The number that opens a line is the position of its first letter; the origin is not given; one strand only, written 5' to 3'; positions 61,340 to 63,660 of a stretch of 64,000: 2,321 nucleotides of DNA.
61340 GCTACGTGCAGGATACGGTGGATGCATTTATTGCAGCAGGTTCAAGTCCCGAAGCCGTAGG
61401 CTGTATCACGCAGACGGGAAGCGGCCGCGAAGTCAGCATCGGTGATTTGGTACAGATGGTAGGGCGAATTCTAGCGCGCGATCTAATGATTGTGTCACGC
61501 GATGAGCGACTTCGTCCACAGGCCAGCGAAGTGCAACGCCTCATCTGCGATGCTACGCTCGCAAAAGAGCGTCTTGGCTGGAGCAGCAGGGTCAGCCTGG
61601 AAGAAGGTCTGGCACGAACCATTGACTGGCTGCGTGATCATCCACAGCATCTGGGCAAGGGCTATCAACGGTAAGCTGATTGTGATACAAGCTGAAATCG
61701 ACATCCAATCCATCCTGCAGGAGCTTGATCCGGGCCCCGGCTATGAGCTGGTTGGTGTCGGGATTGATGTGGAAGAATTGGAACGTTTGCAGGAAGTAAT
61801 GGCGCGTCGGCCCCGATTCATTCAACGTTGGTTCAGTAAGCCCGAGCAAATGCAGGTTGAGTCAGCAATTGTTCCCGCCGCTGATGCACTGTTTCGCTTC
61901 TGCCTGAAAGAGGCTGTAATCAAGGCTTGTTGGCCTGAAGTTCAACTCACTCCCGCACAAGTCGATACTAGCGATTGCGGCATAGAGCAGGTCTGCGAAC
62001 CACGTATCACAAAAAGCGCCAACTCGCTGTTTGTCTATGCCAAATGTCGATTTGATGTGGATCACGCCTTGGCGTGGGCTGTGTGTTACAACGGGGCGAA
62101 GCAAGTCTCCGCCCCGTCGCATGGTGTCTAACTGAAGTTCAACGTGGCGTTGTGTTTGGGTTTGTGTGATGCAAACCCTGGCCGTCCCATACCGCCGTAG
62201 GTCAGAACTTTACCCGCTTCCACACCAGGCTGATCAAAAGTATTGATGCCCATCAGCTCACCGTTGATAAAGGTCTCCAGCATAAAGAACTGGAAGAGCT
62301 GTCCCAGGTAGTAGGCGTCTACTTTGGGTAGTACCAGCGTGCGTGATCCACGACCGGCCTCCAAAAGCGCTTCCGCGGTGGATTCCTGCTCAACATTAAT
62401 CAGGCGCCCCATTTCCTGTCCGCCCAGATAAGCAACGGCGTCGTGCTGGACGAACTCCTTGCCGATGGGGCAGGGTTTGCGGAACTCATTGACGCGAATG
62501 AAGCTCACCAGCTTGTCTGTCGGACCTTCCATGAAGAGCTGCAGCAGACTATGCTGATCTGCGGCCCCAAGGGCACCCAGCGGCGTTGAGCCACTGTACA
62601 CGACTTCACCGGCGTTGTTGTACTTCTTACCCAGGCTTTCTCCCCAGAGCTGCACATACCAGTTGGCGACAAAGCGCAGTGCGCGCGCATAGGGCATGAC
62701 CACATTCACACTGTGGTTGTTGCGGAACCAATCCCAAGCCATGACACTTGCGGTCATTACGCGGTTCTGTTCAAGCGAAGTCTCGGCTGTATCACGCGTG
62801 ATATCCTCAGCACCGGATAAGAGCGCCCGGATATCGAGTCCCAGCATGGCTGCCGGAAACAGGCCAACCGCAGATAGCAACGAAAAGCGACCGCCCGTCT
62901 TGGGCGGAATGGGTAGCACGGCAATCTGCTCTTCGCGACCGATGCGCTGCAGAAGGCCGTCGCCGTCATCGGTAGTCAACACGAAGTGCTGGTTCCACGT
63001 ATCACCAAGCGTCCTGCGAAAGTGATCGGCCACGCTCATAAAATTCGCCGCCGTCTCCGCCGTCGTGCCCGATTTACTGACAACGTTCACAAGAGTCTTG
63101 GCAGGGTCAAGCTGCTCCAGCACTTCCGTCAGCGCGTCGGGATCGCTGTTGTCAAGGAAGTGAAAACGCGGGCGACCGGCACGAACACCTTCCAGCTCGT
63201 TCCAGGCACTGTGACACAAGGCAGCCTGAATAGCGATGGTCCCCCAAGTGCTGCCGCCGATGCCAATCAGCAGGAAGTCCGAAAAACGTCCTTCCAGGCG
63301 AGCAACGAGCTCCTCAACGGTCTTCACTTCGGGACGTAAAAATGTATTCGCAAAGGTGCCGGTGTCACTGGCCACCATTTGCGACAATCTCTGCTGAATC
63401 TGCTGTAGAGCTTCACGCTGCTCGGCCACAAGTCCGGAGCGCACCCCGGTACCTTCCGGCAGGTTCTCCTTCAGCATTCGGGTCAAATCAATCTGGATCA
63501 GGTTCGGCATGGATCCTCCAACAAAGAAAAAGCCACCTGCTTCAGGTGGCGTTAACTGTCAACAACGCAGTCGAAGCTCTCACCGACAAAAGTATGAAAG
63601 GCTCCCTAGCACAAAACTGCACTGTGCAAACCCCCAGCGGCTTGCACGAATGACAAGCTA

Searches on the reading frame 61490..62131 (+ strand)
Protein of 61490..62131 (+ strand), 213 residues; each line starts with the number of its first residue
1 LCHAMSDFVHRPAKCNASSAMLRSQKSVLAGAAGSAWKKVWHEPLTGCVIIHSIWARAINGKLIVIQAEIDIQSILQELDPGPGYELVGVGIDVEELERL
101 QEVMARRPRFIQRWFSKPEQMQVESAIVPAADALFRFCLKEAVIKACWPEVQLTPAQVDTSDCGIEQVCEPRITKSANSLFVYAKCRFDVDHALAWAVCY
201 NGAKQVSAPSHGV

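Call 66: search_protein_families(library=pfam, proteins=[window:61490-62131:+], max_evalue=0.001)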
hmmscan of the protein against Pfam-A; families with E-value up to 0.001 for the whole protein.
window:61490-62131:+ (213 aa): 1 family
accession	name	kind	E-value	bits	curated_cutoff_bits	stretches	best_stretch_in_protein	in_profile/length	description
PF01648.25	ACPS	-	1.4e-10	41.6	25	1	89-151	1-65/111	4'-phosphopantetheinyl transferase superfamily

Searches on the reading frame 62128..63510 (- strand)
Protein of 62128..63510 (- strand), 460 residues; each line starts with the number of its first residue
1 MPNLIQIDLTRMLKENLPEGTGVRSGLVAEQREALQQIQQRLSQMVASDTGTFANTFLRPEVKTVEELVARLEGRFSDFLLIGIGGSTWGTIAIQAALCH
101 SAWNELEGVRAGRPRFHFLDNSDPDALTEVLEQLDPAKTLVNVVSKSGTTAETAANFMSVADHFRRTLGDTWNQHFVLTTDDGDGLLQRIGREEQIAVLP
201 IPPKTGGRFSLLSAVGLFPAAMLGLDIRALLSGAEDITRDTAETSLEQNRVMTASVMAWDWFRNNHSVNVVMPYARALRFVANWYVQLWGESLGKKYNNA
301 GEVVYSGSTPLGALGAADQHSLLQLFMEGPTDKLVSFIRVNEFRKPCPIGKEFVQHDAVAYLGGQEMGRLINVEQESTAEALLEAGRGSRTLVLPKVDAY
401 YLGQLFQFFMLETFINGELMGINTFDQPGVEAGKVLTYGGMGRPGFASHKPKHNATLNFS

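Call 44: search_protein_families(library=pfam, proteins=[window:62128-63510:-], max_evalue=0.00001)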
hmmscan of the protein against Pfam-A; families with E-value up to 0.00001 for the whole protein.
window:62128-63510:- (460 aa): 1 family
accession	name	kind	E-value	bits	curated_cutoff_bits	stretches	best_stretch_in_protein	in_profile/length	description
PF00342.24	PGI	-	4.3e-45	154.7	22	1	76-437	96-462/486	Phosphoglucose isomerase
